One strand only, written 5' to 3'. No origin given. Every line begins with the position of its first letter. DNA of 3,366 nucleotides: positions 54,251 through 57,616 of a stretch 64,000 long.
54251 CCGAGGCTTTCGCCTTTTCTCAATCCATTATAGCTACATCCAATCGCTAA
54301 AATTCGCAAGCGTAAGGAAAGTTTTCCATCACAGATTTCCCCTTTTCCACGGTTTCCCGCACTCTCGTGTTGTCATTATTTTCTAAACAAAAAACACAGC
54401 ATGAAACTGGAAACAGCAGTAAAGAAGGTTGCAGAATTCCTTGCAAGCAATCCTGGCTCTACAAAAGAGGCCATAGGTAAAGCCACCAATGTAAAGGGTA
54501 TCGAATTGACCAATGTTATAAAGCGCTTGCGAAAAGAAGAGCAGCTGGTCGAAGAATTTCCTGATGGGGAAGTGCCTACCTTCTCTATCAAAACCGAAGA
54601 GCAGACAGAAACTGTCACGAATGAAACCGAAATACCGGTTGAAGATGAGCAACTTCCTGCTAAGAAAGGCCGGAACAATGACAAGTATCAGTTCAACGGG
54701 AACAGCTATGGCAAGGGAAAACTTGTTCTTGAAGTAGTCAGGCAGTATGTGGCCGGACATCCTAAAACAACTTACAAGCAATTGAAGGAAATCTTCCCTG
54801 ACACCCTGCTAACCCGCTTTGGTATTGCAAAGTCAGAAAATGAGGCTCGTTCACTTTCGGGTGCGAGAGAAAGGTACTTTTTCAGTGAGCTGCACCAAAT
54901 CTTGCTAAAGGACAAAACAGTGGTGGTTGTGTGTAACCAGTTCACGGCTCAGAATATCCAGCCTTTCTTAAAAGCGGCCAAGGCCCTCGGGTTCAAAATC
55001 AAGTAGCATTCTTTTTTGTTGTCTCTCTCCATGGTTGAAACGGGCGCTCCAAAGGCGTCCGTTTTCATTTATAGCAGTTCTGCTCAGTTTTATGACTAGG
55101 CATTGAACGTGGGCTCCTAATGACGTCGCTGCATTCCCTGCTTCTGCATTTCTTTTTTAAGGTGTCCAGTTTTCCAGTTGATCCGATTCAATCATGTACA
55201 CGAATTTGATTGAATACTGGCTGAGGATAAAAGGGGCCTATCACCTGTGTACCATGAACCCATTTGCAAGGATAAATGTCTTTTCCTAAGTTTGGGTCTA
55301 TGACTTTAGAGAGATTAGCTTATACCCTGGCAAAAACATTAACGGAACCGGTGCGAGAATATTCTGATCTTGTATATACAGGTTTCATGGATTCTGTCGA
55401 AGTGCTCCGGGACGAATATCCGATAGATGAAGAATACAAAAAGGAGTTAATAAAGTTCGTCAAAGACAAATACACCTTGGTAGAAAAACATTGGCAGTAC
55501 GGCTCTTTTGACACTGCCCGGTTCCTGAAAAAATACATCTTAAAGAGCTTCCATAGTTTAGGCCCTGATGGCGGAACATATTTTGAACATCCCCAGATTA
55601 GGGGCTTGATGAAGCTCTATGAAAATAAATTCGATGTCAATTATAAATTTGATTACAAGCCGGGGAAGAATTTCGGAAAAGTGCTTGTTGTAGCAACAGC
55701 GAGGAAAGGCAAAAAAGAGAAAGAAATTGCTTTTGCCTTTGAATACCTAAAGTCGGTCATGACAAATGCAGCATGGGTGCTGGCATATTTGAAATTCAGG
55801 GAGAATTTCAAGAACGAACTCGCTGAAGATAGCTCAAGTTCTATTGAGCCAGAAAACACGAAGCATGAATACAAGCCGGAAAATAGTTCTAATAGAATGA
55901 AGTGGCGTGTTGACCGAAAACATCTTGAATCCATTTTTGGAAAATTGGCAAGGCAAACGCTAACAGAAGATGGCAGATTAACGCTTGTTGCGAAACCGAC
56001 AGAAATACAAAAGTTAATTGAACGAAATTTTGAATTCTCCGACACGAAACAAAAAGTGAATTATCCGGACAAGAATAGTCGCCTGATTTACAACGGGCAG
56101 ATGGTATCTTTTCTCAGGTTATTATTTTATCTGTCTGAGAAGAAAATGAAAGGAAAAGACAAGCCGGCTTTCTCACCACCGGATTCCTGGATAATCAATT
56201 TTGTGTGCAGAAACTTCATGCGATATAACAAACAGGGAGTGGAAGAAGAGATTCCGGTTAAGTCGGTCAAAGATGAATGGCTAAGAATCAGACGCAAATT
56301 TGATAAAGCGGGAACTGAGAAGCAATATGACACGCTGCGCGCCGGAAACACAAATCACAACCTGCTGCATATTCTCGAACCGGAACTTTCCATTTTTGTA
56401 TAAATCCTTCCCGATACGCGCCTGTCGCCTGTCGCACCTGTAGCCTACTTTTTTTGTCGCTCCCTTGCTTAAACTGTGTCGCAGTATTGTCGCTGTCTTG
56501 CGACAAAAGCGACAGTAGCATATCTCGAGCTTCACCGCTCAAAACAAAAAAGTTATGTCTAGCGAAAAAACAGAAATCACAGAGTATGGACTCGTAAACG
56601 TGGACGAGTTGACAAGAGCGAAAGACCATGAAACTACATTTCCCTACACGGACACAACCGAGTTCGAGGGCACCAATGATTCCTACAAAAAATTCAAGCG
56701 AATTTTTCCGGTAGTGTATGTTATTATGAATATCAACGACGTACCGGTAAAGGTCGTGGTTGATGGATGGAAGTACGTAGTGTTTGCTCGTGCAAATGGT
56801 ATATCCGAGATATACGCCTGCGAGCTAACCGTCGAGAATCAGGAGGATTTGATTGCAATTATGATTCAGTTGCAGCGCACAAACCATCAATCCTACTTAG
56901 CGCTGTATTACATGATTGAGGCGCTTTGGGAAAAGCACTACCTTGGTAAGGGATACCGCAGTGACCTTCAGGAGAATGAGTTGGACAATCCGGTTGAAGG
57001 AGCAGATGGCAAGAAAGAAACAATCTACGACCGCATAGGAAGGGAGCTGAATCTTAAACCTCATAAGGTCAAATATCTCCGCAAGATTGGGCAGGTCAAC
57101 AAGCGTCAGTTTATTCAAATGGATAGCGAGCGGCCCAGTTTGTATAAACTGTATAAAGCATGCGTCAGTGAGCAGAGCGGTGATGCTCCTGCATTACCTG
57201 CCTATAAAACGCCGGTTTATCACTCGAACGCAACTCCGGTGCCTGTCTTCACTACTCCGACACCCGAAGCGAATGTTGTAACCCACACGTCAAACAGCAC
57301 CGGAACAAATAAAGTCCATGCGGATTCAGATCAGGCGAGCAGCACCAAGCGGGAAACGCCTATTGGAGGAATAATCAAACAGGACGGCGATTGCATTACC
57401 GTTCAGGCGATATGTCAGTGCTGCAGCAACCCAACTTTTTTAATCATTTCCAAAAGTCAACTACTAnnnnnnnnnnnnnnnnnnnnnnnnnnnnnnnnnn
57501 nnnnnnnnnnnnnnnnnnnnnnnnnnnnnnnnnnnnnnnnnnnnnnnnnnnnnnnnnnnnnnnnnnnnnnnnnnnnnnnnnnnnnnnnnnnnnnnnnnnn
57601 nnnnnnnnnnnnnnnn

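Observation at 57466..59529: Unusual triple fusion of C5 DNA methyltransferase, RecA/KaiC-like ATPase and UVR motif, translationally coupled to a ParB-like gene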

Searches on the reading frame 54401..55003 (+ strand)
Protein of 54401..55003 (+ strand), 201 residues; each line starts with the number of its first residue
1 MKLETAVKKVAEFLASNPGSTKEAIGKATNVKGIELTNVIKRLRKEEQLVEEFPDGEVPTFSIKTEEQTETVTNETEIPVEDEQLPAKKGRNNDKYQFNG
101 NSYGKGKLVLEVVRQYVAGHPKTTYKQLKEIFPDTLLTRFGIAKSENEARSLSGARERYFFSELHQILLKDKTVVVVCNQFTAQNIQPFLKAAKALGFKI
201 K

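Call 3: search_protein_families(library=pfam, proteins=[window:54401-55003:+], max_evalue=0.01)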
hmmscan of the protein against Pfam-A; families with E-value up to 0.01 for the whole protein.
window:54401-55003:+ (201 aa): 0 families

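Call 6: search_protein_families(library=phrogs, proteins=[window:54401-55003:+], max_evalue=0.01)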
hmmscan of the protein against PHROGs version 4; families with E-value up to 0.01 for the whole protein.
window:54401-55003:+ (201 aa): 2 families
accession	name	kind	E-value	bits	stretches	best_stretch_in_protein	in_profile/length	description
phrog_1687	-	transcription regulation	0.0012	19.9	1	6-53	67-114/162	MarR family transcrition regulator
phrog_1324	-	transcription regulation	0.0076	16.9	0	6-73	17-85/172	transcriptional activator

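Call 22: search_protein_families(library=padloc, proteins=[window:54401-55003:+], max_evalue=0.01)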
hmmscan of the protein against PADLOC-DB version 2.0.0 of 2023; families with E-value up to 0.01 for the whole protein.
window:54401-55003:+ (201 aa): 1 family
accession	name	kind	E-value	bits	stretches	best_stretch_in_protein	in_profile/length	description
PDLC05042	PDC-S57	-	6.2e-14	50.2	1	71-201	116-242/245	-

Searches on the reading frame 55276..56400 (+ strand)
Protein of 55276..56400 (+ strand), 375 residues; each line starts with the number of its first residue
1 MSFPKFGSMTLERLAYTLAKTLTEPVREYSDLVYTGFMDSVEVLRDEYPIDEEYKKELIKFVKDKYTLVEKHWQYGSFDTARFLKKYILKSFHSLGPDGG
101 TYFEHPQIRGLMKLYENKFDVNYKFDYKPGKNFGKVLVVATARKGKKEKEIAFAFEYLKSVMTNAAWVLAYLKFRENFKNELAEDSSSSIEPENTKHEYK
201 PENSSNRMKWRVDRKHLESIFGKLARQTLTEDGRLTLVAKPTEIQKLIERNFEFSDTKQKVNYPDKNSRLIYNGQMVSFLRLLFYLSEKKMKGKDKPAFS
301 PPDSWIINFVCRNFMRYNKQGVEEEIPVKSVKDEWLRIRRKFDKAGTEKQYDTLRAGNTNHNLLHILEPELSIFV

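Call 3: search_protein_families(library=pfam, proteins=[window:55276-56400:+], max_evalue=0.01)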
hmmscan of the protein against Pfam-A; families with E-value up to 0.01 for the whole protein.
window:55276-56400:+ (375 aa): 0 families

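Call 4: search_protein_families(library=ncbifam, proteins=[window:55276-56400:+], max_evalue=0.01)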
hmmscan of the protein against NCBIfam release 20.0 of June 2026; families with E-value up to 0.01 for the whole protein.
window:55276-56400:+ (375 aa): 0 families

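Call 6: search_protein_families(library=phrogs, proteins=[window:55276-56400:+], max_evalue=0.01)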
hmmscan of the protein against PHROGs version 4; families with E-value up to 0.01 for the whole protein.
window:55276-56400:+ (375 aa): 0 families

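Call 22: search_protein_families(library=padloc, proteins=[window:55276-56400:+], max_evalue=0.01)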
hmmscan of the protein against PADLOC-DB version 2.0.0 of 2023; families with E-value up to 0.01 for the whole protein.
window:55276-56400:+ (375 aa): 0 families

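Call 73: find_homologous_proteins(query=window:55276-56400:+, max_evalue=0.001)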
Query window:55276-56400:+ (375 aa): 1 proteins with E <= 0.001 among 3350 candidates.
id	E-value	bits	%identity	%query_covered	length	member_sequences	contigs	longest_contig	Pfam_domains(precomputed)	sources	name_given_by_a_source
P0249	1.5e-224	763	100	90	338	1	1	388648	-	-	-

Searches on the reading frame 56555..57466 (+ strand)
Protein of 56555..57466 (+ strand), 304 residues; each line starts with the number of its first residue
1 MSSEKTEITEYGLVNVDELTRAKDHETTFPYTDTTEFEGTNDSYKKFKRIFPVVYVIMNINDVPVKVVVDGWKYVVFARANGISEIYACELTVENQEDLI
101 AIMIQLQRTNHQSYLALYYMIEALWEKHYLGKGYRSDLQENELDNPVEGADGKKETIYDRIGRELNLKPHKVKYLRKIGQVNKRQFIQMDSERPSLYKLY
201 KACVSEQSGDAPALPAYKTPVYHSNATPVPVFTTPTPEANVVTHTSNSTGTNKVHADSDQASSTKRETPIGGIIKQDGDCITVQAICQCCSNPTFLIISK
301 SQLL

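Call 3: search_protein_families(library=pfam, proteins=[window:56555-57466:+], max_evalue=0.01)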
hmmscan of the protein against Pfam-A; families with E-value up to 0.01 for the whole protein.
window:56555-57466:+ (304 aa): 0 families

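Call 4: search_protein_families(library=ncbifam, proteins=[window:56555-57466:+], max_evalue=0.01)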
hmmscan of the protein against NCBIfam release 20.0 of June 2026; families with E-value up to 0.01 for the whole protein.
window:56555-57466:+ (304 aa): 0 families

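Call 6: search_protein_families(library=phrogs, proteins=[window:56555-57466:+], max_evalue=0.01)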
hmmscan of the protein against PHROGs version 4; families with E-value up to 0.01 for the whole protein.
window:56555-57466:+ (304 aa): 0 families

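Call 22: search_protein_families(library=padloc, proteins=[window:56555-57466:+], max_evalue=0.01)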
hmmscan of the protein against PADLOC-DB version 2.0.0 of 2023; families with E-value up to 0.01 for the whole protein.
window:56555-57466:+ (304 aa): 0 families

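Call 27: find_homologous_proteins(query=window:56555-57466:+, max_evalue=0.001)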
Query window:56555-57466:+ (304 aa): 5 proteins with E <= 0.001 among 335 candidates.
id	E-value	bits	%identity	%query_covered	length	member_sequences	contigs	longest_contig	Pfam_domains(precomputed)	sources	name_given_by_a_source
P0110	8.1e-204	693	100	100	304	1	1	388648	-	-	-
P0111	1.3e-101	358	55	98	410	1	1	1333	-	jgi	jgi:hypothetical protein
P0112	3.6e-84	300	53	85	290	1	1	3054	-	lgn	-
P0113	1.7e-82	295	51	86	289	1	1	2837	-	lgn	-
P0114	2.7e-65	238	43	97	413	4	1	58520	-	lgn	-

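Call 29: search_solved_structures(query=A2, max_evalue=10, show_alignments=3)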
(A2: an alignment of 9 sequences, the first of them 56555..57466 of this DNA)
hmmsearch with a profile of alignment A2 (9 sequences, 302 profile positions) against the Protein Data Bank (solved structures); distinct sequences matched with E-value up to 10: 0.

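Call 49: predict_structure(alignment_id=A3)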
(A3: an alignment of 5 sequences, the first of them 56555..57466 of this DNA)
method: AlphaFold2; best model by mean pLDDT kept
length: 304 residues; sequences in the alignment: 5
mean_pLDDT: 59.1   pTM: 0.44
mean pLDDT of the five models: 59.1, 50.7, 50.4, 49.5, 49.5
residues with pLDDT >= 90: 0; 70-90: 99; 50-70: 117; < 50: 88
segments of 3 or more residues with pLDDT < 50: 1-11, 25-34, 107-111, 211-269
pLDDT, mean of each block of 10 residues (from residue 1): 37 63 53 50 58 67 68 66 67 56 49 67 74 65 77 82 80 86 66 72 73 34 29 28 26 26 37 74 71 74 60
secondary structure, 60 per line:
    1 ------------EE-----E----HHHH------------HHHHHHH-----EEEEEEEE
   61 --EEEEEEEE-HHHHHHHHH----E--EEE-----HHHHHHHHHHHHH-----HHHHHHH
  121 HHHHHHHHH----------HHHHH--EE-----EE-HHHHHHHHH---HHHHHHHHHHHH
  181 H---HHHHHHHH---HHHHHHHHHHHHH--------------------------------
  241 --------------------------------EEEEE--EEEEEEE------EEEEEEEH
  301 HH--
elements in order: H25-28 H41-47 E53-60 E63-70 H72-80 E88-90 H96-108 H114-129 H140-144 H157-165 H169-181 H185-192 H196-208 E273-277 E280-286 E293-299

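Call 52: fold_search(model_id=the predicted structure, library=pdb)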
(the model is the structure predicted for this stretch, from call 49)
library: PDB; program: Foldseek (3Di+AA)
matches with E <= 10: 324; with E <= 0.001: 1
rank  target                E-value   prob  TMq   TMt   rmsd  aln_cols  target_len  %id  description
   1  5k5d_C                3.5e-04  0.99  0.24  0.27  12.3       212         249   16  Structure of the C2221 form of Pnob8-like ParB-N domain (released 2016-06-15)
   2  7o0n_A                1.9e-03  0.98  0.20  0.29  17.2       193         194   10  Crystal structure of a ParB E93A mutant from Myxococcus xanthus bound to CDP and monothiophosphate (released 2021-09-15)
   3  7bnr_B                2.3e-03  0.93  0.20  0.29  18.1       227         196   10  Crystal structure of a ParB Q52A mutant from Myxococcus xanthus bound to CTPyS (released 2021-09-08)
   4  1vz0_B                2.8e-03  1.00  0.24  0.36   8.8       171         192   15  Chromosome segregation protein Spo0J from Thermus thermophilus (released 2004-07-19)
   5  7bnr_A                2.8e-03  0.90  0.20  0.29  17.6       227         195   10  Crystal structure of a ParB Q52A mutant from Myxococcus xanthus bound to CTPyS (released 2021-09-08)
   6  6t1f_C                2.9e-03  0.99  0.24  0.36  15.5       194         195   12  Crystal structure of the C-terminally truncated chromosome-partitioning protein ParB from Caulobacter crescentus compl (released 2020-10-14)
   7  7bnk_B                3.1e-03  0.93  0.20  0.30  17.3       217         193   10  Crystal structure of ParB from Myxococcus xanthus bound to CDP and Monothiophosphate (released 2021-09-08)
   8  6t1f_D                3.7e-03  0.99  0.23  0.35  10.7       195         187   12  Crystal structure of the C-terminally truncated chromosome-partitioning protein ParB from Caulobacter crescentus compl (released 2020-10-14)
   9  7bm8_A                3.7e-03  0.96  0.20  0.31  17.3       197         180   11  Crystal structure of the C-terminally truncated chromosome-partitioning protein ParB from Caulobacter crescentus compl (released 2021-04-28)
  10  1vz0_A                4.1e-03  1.00  0.25  0.38   8.7       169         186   12  Chromosome segregation protein Spo0J from Thermus thermophilus (released 2004-07-19)
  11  6t1f_A                4.1e-03  0.99  0.24  0.37  15.2       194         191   12  Crystal structure of the C-terminally truncated chromosome-partitioning protein ParB from Caulobacter crescentus compl (released 2020-10-14)
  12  1vz0_F                4.9e-03  1.00  0.25  0.38   8.7       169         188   12  Chromosome segregation protein Spo0J from Thermus thermophilus (released 2004-07-19)
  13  1vz0_C                5.2e-03  0.99  0.24  0.36   8.6       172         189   12  Chromosome segregation protein Spo0J from Thermus thermophilus (released 2004-07-19)
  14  1vz0_H                5.6e-03  1.00  0.25  0.38   8.7       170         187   12  Chromosome segregation protein Spo0J from Thermus thermophilus (released 2004-07-19)
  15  6t1f_B                5.6e-03  0.97  0.22  0.34  11.2       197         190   13  Crystal structure of the C-terminally truncated chromosome-partitioning protein ParB from Caulobacter crescentus compl (released 2020-10-14)
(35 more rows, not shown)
